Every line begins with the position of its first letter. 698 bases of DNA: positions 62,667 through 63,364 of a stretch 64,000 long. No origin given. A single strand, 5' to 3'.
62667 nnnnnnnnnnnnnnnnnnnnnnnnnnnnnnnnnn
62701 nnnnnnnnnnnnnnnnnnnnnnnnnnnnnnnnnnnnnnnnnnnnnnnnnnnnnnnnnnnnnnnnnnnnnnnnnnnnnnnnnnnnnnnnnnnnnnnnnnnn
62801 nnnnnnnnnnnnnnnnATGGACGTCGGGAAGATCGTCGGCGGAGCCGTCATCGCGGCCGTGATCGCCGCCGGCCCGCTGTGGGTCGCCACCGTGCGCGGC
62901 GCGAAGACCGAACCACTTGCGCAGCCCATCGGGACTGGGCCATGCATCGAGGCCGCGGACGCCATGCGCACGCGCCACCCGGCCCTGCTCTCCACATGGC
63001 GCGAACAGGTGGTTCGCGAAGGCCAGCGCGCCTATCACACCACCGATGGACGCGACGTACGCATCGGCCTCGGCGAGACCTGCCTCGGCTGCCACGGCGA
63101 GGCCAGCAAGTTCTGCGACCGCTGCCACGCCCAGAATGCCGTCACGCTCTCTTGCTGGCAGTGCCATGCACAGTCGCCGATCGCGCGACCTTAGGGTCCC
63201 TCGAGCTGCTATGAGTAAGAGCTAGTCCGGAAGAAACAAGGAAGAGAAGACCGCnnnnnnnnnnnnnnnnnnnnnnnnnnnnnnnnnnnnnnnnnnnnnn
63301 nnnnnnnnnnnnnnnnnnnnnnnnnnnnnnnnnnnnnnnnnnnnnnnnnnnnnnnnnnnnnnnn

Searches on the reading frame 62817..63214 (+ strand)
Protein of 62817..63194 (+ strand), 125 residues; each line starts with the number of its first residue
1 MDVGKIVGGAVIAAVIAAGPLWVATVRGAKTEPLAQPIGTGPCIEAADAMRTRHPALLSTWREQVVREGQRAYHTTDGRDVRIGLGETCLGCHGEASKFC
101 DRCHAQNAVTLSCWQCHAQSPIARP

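Call 9: search_protein_families(library=ncbifam, proteins=[window:62879-63214:+], max_evalue=0.0001)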
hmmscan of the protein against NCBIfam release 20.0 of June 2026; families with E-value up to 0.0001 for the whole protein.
window:62879-63214:+ (111 aa): 0 families

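Call 49: find_encoding_contigs(protein=window:62817-63194:+, flank=10000, max_places=6)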
Protein window:62817-63194:+ (125 aa): 1 contig read that carries it; 1 place shown.
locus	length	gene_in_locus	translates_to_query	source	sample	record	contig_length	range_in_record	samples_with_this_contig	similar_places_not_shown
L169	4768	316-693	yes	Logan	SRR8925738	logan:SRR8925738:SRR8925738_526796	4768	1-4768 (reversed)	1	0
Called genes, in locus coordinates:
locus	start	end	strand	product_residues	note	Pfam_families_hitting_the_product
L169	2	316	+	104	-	?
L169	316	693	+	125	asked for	-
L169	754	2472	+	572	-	PF13241:NAD_binding_7, PF00590:TP_methylase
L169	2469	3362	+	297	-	PF02665:Nitrate_red_gam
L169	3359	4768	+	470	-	?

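Call 50: search_protein_families(library=ncbifam, proteins=[L169:2469-3362:+, L169:3359-4768:+, window:62817-63194:+], max_evalue=0.00001)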
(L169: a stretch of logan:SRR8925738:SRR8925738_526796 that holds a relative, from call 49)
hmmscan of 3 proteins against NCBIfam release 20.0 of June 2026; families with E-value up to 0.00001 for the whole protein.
L169:2469-3362:+ (297 aa): 2 families
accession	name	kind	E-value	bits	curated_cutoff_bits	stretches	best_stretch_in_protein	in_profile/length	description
TIGR00351.1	narI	equivalog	6.3e-08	32.7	105.55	1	128-245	86-214/225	respiratory nitrate reductase subunit gamma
NF038037.1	cytob_DsrM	equivalog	8.9e-08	31.7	300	1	134-237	162-267/320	sulfate reduction electron transfer complex DsrMKJOP subunit DsrM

L169:3359-4768:+ (470 aa): 5 families
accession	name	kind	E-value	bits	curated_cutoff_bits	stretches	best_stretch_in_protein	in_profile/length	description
NF045796.1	DsrK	equivalog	6e-90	302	400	1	73-469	17-401/453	sulfate reduction electron transfer complex DsrMKJOP subunit DsrK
NF045724.1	ferredox_TmcB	equivalog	4.7e-48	163.8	735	1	102-456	39-377/430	electron transfer complex ferredoxin TmcB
NF045711.1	sulf_resp_HmcF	equivalog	3.5e-46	157.9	750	1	103-466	59-407/457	sulfate respiration complex iron-sulfur protein HmcF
NF045670.1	quin_L_LdhH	equivalog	8.6e-08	30.9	800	1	280-443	483-649/706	L-lactate dehydrogenase (quinone) large subunit LdhH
NF008369.0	PRK11168.1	equivalog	9.4e-06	24.7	278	0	102-120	9-27/401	anaerobic glycerol-3-phosphate dehydrogenase subunit C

window:62817-63194:+ (125 aa): 1 family
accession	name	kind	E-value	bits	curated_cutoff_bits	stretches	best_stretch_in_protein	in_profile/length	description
NF038038.1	cytoc_DsrJ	equivalog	2.3e-33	115.1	100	1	2-117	3-121/121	sulfate reduction electron transfer complex DsrMKJOP subunit DsrJ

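Call 76: find_homologous_proteins(query=L169:3359-4768:+, max_evalue=1e-50)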
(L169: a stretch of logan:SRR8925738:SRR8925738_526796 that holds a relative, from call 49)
Query L169:3359-4768:+ (470 aa): 4632 proteins with E <= 1e-50 among 8000 candidates; the best 120 are listed.
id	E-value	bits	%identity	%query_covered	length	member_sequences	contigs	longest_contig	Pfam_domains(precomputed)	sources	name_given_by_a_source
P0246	0.0e+0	1020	91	100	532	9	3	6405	PF13534.12,PF02754.22,PF13237.12,PF13183.12,PF13187.12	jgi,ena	-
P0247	2.2e-296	1001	89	100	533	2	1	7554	PF02754.22,PF13183.12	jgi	jgi:Fe-S oxidoreductase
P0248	1.0e-295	999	88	100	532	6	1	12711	PF12838.13,PF02754.22,PF13183.12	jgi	jgi:Fe-S oxidoreductase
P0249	5.3e-295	996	89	99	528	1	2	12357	PF13534.12,PF02754.22,PF13183.12,PF13187.12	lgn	-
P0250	1.2e-294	995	88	99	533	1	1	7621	PF02754.22,PF13183.12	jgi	jgi:Fe-S oxidoreductase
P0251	2.9e-279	945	83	100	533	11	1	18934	PF13534.12,PF02754.22,PF13183.12,PF13187.12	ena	-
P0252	5.7e-279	944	84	100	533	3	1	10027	PF13534.12,PF02754.22,PF13183.12,PF13187.12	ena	-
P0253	5.3e-277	937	83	100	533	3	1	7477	PF13534.12,PF02754.22,PF13183.12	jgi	jgi:Fe-S oxidoreductase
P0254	2.0e-275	932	82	100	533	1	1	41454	PF13534.12,PF02754.22,PF13183.12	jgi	jgi:Fe-S oxidoreductase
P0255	7.8e-275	930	82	100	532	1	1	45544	PF02754.22,PF13183.12,PF13187.12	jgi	jgi:Fe-S oxidoreductase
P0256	8.6e-274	927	82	100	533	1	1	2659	PF13534.12,PF02754.22,PF13183.12,PF13187.12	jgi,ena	-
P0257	1.1e-273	926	81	100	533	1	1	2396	PF02754.22,PF13183.12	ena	-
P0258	5.3e-273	924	82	100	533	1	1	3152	PF02754.22,PF13183.12,PF13187.12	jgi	jgi:Fe-S oxidoreductase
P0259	8.4e-273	923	82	100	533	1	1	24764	PF02754.22,PF13237.12,PF13183.12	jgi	jgi:Fe-S oxidoreductase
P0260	4.5e-271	918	81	100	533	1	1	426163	PF02754.22,PF13183.12,PF13187.12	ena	-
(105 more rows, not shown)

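Call 77: find_encoding_contigs(protein=P0248, flank=10000, max_places=1)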
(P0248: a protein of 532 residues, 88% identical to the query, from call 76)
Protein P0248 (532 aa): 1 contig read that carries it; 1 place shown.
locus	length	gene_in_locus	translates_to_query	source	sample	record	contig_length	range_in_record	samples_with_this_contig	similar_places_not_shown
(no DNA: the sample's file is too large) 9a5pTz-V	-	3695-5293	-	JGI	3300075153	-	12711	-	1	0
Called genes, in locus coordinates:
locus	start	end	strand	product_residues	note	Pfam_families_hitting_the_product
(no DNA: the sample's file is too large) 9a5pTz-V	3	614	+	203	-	?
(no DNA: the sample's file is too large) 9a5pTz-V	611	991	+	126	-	-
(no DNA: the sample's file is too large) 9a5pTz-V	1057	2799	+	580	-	PF13241:NAD_binding_7, PF00590:TP_methylase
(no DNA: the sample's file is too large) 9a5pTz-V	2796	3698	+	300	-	PF02665:Nitrate_red_gam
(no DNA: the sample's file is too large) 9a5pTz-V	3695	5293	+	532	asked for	PF12838:Fer4_7 (faint), PF13183:Fer4_8, PF02754:CCG (weak)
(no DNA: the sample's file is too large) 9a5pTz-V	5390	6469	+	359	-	PF06689:zf-C4_ClpX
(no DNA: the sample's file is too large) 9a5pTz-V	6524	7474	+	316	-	PF06626:DUF1152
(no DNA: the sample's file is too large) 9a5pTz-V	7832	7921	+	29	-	-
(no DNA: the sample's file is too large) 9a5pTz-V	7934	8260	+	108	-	-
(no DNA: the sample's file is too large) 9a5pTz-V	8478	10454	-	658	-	PF13855:LRR_8 (faint), PF23598:LRR_14 (weak), PF24758:LRR_At5g56370 (faint), PF25019:LRR_R13L1-DRL21 (faint), PF12799:LRR_4 (faint), PF23598:LRR_14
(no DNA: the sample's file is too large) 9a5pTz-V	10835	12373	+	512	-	-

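Call 78: find_encoding_contigs(protein=P0249, flank=10000, max_places=1)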
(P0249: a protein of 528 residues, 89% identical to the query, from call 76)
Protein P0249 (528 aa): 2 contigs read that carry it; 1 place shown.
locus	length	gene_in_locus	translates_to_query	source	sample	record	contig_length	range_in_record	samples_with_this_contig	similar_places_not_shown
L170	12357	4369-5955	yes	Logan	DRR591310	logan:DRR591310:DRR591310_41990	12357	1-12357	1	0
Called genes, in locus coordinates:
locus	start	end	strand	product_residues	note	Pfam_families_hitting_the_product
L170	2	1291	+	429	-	?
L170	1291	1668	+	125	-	-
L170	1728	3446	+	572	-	PF13241:NAD_binding_7, PF00590:TP_methylase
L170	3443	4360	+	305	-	PF02665:Nitrate_red_gam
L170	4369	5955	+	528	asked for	PF13187:Fer4_9 (faint), PF13183:Fer4_8, PF13534:Fer4_17 (weak), PF02754:CCG (weak)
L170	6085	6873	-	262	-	-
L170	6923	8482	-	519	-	PF12072:RNase_Y_N, PF00013:KH_1 (weak), PF01966:HD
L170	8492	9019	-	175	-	PF01812:5-FTHF_cyc-lig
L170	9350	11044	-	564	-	PF02463:SMC_N, PF13476:AAA_23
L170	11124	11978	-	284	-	PF01513:NAD_kinase, PF20143:NAD_kinase_C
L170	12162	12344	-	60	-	-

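Call 79: find_encoding_contigs(protein=P0255, flank=10000, max_places=1)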
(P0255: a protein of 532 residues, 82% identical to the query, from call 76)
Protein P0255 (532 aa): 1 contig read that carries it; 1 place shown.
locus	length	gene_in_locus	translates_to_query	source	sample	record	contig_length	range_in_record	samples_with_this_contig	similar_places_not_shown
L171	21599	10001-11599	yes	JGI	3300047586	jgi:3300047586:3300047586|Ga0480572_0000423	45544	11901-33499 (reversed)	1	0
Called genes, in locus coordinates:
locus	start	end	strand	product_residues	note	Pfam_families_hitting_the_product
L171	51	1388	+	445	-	PF02812:ELFV_dehydrog_N, PF00208:ELFV_dehydrog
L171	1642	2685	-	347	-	PF00069:Pkinase, PF07714:PK_Tyr_Ser-Thr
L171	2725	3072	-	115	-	PF14559:TPR_19 (weak)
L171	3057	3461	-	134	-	PF02261:Asp_decarbox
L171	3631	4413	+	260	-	PF04250:DUF429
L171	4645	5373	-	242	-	PF03682:UPF0158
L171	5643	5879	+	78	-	PF01192:RNA_pol_Rpb6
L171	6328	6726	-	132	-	PF00380:Ribosomal_S9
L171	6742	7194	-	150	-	PF00572:Ribosomal_L13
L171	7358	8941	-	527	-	PF13231:PMT_2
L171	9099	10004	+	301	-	PF02665:Nitrate_red_gam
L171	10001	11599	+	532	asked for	PF13187:Fer4_9 (faint), PF13183:Fer4_8, PF02754:CCG (weak)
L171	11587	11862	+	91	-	-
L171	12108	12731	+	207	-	PF01370:Epimerase (weak), PF08338:DUF1731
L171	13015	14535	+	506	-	PF00158:Sigma54_activat, PF14532:Sigma54_activ_2, PF07728:AAA_5 (weak), PF25601:AAA_lid_14, PF02954:HTH_8 (weak)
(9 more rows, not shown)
